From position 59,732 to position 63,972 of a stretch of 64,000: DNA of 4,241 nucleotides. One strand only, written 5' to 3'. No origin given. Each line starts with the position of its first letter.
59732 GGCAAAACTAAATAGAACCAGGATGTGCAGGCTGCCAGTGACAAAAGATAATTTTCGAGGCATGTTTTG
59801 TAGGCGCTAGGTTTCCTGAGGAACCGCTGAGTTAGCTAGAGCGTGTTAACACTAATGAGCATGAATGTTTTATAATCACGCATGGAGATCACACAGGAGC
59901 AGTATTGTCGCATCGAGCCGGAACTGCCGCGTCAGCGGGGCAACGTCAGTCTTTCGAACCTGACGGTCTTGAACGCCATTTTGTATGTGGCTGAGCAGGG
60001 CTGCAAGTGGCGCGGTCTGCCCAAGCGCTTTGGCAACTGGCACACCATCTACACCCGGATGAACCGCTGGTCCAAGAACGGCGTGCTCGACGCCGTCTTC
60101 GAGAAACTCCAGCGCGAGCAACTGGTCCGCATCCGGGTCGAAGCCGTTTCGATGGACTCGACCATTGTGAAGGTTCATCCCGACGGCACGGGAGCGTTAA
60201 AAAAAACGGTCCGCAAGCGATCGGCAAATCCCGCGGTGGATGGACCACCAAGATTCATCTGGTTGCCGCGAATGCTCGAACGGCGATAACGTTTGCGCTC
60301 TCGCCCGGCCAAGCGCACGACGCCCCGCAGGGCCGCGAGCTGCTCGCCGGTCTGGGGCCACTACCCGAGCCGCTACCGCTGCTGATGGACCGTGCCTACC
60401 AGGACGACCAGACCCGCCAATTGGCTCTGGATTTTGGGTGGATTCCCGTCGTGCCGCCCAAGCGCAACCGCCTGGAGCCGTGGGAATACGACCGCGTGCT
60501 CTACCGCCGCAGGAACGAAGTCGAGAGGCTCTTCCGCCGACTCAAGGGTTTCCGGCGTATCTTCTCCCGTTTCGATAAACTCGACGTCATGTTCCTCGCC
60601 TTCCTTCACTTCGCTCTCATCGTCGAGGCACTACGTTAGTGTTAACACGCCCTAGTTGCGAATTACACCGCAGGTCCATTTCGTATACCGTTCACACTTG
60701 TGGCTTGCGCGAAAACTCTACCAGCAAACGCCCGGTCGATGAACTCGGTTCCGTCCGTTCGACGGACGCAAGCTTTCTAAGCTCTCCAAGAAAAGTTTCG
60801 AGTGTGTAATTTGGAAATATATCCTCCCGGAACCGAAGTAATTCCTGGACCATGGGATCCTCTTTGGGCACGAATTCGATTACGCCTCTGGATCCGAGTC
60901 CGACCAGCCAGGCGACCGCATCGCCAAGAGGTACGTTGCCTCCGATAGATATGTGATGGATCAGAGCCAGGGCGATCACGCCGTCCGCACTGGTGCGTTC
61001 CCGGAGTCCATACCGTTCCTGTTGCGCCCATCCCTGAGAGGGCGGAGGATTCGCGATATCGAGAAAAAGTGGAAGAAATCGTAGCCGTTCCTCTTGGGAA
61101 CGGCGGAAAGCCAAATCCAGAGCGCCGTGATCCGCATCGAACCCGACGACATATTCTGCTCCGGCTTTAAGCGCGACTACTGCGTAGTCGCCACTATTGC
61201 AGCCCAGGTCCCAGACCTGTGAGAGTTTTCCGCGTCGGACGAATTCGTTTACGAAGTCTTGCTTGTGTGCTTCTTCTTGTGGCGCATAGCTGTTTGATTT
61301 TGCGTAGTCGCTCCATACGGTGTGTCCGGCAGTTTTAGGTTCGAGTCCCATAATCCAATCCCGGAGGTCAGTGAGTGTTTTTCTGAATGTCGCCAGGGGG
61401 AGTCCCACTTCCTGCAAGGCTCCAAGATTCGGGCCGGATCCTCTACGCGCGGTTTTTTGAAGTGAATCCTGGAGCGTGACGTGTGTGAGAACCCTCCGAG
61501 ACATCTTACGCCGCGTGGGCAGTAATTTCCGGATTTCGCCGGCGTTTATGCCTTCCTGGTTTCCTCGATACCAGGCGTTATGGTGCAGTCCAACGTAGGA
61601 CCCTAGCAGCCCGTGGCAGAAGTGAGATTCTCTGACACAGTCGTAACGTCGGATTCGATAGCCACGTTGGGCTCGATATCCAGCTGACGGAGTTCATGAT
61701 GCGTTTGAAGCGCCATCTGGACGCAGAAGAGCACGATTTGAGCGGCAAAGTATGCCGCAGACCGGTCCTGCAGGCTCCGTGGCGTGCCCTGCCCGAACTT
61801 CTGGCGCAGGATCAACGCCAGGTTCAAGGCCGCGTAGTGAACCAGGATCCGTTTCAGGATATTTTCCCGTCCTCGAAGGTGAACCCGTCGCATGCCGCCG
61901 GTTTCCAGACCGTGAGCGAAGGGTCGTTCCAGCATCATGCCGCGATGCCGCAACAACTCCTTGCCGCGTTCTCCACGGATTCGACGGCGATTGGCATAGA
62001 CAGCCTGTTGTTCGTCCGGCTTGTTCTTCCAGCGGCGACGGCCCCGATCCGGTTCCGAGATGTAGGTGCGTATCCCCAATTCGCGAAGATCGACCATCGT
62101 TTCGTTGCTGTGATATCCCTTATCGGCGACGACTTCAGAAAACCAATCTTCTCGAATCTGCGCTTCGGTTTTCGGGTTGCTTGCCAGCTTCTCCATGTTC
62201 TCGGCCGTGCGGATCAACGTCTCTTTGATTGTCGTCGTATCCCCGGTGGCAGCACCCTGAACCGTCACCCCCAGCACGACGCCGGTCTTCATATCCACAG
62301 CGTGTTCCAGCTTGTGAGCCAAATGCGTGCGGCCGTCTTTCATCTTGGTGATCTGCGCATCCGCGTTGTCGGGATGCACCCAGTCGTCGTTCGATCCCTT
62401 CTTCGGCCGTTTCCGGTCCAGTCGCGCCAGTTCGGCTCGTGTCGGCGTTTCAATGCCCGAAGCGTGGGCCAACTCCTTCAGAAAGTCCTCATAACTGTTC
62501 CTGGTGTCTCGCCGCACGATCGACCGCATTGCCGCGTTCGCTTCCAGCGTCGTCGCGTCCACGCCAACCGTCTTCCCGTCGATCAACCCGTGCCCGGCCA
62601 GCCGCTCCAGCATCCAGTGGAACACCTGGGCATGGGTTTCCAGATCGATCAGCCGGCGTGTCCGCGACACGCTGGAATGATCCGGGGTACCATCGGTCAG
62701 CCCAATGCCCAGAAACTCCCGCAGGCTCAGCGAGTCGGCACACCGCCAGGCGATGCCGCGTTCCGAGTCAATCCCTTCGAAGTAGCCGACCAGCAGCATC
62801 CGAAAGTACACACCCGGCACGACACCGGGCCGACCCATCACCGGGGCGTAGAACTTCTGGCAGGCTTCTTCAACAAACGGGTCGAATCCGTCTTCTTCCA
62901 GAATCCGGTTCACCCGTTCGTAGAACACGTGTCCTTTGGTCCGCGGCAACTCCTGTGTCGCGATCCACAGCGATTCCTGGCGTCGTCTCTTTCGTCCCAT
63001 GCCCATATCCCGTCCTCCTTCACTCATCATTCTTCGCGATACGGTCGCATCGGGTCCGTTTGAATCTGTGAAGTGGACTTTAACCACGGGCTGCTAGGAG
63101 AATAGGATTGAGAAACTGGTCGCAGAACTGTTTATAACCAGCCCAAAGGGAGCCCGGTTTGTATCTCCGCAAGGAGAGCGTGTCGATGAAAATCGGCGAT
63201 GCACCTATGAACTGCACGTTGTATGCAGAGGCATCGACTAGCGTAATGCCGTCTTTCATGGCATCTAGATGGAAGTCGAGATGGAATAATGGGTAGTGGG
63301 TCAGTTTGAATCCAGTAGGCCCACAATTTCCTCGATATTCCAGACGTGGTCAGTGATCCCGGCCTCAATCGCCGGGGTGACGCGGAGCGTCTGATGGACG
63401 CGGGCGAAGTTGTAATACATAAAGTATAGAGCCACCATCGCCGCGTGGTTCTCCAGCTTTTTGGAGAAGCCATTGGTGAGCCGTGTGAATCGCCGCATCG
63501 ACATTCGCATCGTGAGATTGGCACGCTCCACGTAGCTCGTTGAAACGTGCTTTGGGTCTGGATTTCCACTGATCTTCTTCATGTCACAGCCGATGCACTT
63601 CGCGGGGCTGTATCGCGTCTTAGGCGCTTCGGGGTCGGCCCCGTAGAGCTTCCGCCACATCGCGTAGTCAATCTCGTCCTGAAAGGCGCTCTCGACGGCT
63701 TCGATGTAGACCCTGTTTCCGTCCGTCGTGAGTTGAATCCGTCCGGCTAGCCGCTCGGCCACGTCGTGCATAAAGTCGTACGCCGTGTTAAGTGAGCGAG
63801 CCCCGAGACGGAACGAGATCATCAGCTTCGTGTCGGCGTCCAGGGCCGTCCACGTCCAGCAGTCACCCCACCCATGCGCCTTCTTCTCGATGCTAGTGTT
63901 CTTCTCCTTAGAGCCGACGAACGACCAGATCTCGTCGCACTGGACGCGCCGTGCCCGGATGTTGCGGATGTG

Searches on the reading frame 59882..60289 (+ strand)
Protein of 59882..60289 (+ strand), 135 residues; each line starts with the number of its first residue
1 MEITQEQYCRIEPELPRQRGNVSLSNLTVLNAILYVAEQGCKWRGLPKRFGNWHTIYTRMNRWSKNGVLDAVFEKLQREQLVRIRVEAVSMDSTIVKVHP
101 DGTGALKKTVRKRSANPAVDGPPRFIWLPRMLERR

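Call 19: search_protein_families(library=pfam, proteins=[window:59882-60289:+])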
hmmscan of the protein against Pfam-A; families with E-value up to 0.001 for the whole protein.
window:59882-60289:+ (135 aa): 1 family
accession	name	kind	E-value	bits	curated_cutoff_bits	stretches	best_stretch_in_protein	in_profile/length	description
PF13340.11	DUF4096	-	3.9e-22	78.7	34.3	1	3-73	1-76/76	Putative transposase of IS4/5 family (DUF4096)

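Call 20: search_protein_families(library=ncbifam, proteins=[window:59882-60289:+])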
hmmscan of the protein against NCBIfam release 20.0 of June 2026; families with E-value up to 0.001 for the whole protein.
window:59882-60289:+ (135 aa): 1 family
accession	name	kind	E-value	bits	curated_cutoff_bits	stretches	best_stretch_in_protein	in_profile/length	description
NF033580.1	transpos_IS5_3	equivalog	1.1e-30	107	110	1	2-110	4-113/258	IS5 family transposase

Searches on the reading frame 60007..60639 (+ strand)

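Call 19: search_protein_families(library=pfam, proteins=[window:60007-60639:+])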
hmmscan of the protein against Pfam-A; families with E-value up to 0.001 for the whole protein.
window:60007-60639:+ (210 aa): 1 family
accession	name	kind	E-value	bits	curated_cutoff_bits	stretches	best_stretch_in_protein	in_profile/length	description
PF01609.27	DDE_Tnp_1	-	7.2e-14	52.4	23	1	73-199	30-191/200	Transposase DDE domain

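Call 20: search_protein_families(library=ncbifam, proteins=[window:60007-60639:+])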
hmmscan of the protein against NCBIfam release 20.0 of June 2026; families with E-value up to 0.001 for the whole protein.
window:60007-60639:+ (210 aa): 6 families
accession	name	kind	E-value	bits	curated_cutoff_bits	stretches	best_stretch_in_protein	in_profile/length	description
NF033580.1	transpos_IS5_3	equivalog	1e-40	139.9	110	1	62-206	107-255/258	IS5 family transposase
NF033579.1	transpos_IS5_2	equivalog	5.3e-06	26.1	140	1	75-177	135-232/289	IS5 family transposase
NF033520.1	transpos_IS982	equivalog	1.1e-05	25.1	130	1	79-183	112-216/243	IS982 family transposase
NF033551.1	transpos_IS1182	equivalog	2e-05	23.7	270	1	82-153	269-343/488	IS1182 family transposase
NF033581.1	transpos_IS5_4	equivalog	6.9e-05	22.3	140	1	79-184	153-259/285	IS5 family transposase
NF033592.1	transpos_IS4_1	equivalog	0.00074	18.7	115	0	165-185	283-303/332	IS4 family transposase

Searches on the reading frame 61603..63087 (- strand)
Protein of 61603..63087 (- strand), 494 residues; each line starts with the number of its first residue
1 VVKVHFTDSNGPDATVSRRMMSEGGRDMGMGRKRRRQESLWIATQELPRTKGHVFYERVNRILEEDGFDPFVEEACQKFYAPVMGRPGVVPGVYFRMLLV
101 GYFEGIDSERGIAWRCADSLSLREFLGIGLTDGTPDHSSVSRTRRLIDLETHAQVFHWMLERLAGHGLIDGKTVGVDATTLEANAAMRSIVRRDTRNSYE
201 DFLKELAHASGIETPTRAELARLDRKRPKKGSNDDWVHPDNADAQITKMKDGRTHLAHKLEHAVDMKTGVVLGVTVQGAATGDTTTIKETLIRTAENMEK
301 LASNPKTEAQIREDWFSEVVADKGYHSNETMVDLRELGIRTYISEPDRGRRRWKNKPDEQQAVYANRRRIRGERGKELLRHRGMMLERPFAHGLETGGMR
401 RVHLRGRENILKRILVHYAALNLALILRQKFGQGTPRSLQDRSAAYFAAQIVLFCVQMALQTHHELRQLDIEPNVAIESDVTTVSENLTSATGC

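Call 19: search_protein_families(library=pfam, proteins=[window:61603-63087:-])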
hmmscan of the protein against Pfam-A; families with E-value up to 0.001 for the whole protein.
window:61603-63087:- (494 aa): 3 families
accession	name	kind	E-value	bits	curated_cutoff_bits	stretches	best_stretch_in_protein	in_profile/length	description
PF05598.16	DUF772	-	6e-17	61.9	23.1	1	85-153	1-68/74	Transposase domain (DUF772)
PF01609.27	DDE_Tnp_1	-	3.2e-10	40.5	23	1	239-423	17-200/200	Transposase DDE domain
PF13751.12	DDE_Tnp_1_6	-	8.8e-05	23.2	25.1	1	350-424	48-122/125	Transposase DDE domain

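Call 20: search_protein_families(library=ncbifam, proteins=[window:61603-63087:-])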
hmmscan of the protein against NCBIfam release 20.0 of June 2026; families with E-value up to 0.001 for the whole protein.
window:61603-63087:- (494 aa): 6 families
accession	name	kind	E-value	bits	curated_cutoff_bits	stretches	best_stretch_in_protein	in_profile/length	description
NF033551.1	transpos_IS1182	equivalog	1.3e-47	162.9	270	2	57-350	25-345/488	IS1182 family transposase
NF033581.1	transpos_IS5_4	equivalog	5e-25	88.4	140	1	82-423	26-284/285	IS5 family transposase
NF033593.1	transpos_ISNCY_1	equivalog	7.3e-15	54.6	325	2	58-185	18-144/444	ISNCY family transposase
NF033578.1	transpos_IS5_1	equivalog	5.2e-08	32.4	275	1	258-429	284-419/419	IS5 family transposase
NF033580.1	transpos_IS5_3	equivalog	4.7e-07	29.6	110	1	242-370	115-221/258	IS5 family transposase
NF033579.1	transpos_IS5_2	equivalog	3.5e-06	26.7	140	1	255-361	137-225/289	IS5 family transposase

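Call 32: find_homologous_proteins(query=window:61603-63087:-, max_evalue=1e-30)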
Query window:61603-63087:- (494 aa): 8000 proteins with E <= 1e-30 among 8000 candidates; the best 120 are listed.
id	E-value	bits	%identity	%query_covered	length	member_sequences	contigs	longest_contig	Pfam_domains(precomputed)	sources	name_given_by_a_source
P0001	0.0e+0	1059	100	95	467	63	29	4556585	PF01609.28,PF05598.17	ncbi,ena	-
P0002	8.9e-286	966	92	95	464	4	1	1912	PF01609.28,PF05598.17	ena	-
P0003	2.4e-285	965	91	95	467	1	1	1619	PF01609.28,PF05598.17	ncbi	-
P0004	1.6e-284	962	91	95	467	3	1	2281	PF01609.28,PF05598.17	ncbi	-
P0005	1.3e-280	949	89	95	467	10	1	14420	PF01609.28,PF05598.17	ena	-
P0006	1.1e-275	933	89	95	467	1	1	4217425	PF01609.28,PF05598.17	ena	-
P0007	8.7e-275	930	100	83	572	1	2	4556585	PF01609.28,PF05598.17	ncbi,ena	-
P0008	1.1e-240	817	90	82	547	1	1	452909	PF01609.28,PF05598.17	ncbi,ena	-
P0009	9.7e-237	805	82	88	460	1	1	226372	PF01609.28,PF05598.17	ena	-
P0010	1.6e-227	774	73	95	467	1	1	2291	PF01609.28,PF05598.17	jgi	jgi:transposase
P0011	1.3e-216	738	75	89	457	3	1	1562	PF01609.28,PF05598.17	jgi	jgi:transposase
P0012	5.8e-216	736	74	90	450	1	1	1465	PF01609.28,PF05598.17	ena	-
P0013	5.9e-215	733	74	90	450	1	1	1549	PF01609.28,PF05598.17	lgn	-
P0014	1.1e-214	732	76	85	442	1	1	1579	PF01609.28,PF05598.17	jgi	jgi:transposase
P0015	8.1e-213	726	70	95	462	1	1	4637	PF01609.28,PF05598.17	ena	-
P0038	3.8e-210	717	75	85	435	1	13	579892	PF01609.28,PF05598.17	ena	-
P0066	3.2e-207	707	69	95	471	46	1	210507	PF01609.28,PF05598.17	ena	-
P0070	8.1e-206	703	68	95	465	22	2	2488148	PF05598.17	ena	-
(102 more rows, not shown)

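Call 33: find_encoding_contigs(protein=P0001, flank=600, max_places=10)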
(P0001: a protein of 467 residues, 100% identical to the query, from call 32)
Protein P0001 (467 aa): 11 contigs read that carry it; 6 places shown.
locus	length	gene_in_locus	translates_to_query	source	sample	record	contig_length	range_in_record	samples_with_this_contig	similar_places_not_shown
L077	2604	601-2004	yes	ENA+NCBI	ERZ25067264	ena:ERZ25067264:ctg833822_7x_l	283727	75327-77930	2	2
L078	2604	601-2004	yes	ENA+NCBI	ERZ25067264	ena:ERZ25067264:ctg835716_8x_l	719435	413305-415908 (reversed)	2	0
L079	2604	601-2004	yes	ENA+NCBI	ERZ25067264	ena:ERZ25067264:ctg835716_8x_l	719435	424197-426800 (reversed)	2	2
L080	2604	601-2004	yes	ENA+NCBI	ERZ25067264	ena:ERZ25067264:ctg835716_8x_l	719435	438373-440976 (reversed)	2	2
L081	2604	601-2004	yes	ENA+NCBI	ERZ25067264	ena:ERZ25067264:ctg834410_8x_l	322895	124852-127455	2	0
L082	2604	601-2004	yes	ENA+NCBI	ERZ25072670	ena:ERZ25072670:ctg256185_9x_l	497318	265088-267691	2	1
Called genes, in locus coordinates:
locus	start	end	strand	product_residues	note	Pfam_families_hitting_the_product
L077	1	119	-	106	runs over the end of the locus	PF02678:Pirin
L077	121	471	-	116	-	-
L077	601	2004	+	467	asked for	PF05598:DUF772, PF01609:DDE_Tnp_1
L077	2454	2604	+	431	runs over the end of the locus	PF13520:AA_permease_2, PF00324:AA_permease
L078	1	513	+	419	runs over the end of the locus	PF11838:ERAP1_C (faint), PF13646:HEAT_2, PF03130:HEAT_PBS (faint), PF13513:HEAT_EZ (faint), PF02985:HEAT (faint), PF00514:Arm (faint), PF13646:HEAT_2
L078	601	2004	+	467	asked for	PF05598:DUF772, PF01609:DDE_Tnp_1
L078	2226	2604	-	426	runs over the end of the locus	-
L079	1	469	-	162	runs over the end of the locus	PF02687:FtsX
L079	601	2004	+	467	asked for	PF05598:DUF772, PF01609:DDE_Tnp_1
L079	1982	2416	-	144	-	PF12704:MacB_PCD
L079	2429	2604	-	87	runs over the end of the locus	PF12704:MacB_PCD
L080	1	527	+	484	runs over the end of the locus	PF00999:Na_H_Exchanger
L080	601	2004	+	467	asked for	PF05598:DUF772, PF01609:DDE_Tnp_1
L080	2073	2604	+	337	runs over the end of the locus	PF00027:cNMP_binding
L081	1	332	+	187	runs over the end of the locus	PF08207:EFP_N, PF01132:EFP, PF09285:Elong-fact-P_C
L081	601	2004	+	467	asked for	PF05598:DUF772, PF01609:DDE_Tnp_1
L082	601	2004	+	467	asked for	PF05598:DUF772, PF01609:DDE_Tnp_1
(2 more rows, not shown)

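Call 36: find_encoding_contigs(protein=P0038, flank=400, max_places=3)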
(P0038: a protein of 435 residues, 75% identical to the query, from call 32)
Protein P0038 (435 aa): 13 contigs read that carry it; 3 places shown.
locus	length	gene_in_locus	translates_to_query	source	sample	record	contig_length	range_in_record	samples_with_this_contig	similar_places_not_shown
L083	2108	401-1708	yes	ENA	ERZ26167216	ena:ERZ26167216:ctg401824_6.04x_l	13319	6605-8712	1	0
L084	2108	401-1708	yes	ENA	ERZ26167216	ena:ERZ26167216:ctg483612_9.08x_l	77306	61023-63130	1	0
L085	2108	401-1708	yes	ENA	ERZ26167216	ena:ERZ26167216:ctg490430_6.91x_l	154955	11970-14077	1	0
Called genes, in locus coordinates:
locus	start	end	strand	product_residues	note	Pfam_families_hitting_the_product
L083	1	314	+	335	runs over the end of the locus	PF00106:adh_short, PF01073:3Beta_HSD, PF01370:Epimerase, PF02719:Polysacc_synt_2, PF04321:RmlD_sub_bind, PF07993:NAD_binding_4 (weak), PF16363:GDP_Man_Dehyd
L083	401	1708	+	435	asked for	PF05598:DUF772, PF01609:DDE_Tnp_1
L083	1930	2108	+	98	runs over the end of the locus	PF01527:HTH_Tnp_1, PF13518:HTH_28 (weak)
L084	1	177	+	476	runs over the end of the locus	PF00171:Aldedh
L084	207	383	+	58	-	-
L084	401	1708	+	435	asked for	PF05598:DUF772, PF01609:DDE_Tnp_1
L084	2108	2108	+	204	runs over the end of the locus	PF13620:CarboxypepD_reg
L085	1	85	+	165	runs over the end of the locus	PF13701:DDE_Tnp_1_4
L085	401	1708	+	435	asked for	PF05598:DUF772, PF01609:DDE_Tnp_1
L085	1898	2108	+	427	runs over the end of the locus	PF05598:DUF772, PF01609:DDE_Tnp_1, PF13751:DDE_Tnp_1_6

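Call 37: find_encoding_contigs(protein=P0066, flank=400, max_places=3)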
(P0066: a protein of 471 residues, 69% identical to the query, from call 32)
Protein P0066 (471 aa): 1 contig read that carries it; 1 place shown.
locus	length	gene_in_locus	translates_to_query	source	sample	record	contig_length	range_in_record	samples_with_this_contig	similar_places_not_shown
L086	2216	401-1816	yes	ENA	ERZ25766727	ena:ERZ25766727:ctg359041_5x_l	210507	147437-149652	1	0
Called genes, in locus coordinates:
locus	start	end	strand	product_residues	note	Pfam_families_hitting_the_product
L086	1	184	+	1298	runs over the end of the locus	PF06739:SBBP (faint), PF13449:Phytase-like (faint), PF01436:NHL (weak), PF01833:TIG, PF01436:NHL (weak), PF08450:SGL (weak), PF25021:TEN_NHL, PF01436:NHL (weak), +2 more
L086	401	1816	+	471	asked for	PF05598:DUF772, PF01609:DDE_Tnp_1 (faint)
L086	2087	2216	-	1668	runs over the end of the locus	PF08450:SGL (faint), PF01436:NHL (faint), PF07494:Reg_prop (faint), PF13449:Phytase-like (faint), PF24684:Vgb_lyase (faint), PF06739:SBBP (faint), PF01833:TIG, PF25021:TEN_NHL, +1 more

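Call 38: find_encoding_contigs(protein=P0070, flank=400, max_places=3)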
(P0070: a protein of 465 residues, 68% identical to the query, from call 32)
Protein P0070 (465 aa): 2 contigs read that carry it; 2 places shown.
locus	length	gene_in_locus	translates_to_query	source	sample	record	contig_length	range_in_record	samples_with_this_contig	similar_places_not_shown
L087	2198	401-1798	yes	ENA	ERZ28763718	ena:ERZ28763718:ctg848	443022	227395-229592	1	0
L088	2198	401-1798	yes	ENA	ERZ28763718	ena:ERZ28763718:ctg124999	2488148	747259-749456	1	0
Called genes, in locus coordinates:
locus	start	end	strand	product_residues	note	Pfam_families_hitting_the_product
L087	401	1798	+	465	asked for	PF05598:DUF772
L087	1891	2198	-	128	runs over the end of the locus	-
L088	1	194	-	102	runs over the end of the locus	PF00355:Rieske, PF13806:Rieske_2, PF22543:Rieske_4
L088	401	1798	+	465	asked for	PF05598:DUF772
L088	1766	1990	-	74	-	-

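Call 39: find_encoding_contigs(protein=P0009, flank=400, max_places=3)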
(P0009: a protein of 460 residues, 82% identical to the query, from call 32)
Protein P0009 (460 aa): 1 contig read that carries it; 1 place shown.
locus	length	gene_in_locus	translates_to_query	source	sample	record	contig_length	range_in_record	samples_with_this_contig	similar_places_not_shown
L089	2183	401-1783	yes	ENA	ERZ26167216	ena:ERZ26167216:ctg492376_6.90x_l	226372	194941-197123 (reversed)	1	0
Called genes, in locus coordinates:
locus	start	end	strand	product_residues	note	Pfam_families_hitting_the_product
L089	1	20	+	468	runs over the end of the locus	PF03841:SelA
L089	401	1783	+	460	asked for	PF05598:DUF772, PF01609:DDE_Tnp_1 (weak)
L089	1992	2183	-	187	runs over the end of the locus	PF08207:EFP_N, PF01132:EFP, PF09285:Elong-fact-P_C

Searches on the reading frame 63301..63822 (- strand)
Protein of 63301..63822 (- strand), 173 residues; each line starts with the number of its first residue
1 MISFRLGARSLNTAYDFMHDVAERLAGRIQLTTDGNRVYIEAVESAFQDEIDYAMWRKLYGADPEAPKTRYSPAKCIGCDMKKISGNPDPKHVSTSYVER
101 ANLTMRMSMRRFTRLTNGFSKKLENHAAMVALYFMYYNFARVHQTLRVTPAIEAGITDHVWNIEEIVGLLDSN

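Call 19: search_protein_families(library=pfam, proteins=[window:63301-63822:-])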
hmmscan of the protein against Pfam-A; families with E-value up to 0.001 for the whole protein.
window:63301-63822:- (173 aa): 1 family
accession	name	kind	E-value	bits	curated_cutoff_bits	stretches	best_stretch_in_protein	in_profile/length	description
PF03400.19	DDE_Tnp_IS1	-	0.00061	20.6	24.1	1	94-135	85-126/131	IS1 transposase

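Call 20: search_protein_families(library=ncbifam, proteins=[window:63301-63822:-])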
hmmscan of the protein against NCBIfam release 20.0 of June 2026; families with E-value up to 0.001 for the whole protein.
window:63301-63822:- (173 aa): 1 family
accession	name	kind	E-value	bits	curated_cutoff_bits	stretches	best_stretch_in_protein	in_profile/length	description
NF033558.1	transpos_IS1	equivalog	0.00098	19.1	100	0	93-114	177-198/199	IS1 family transposase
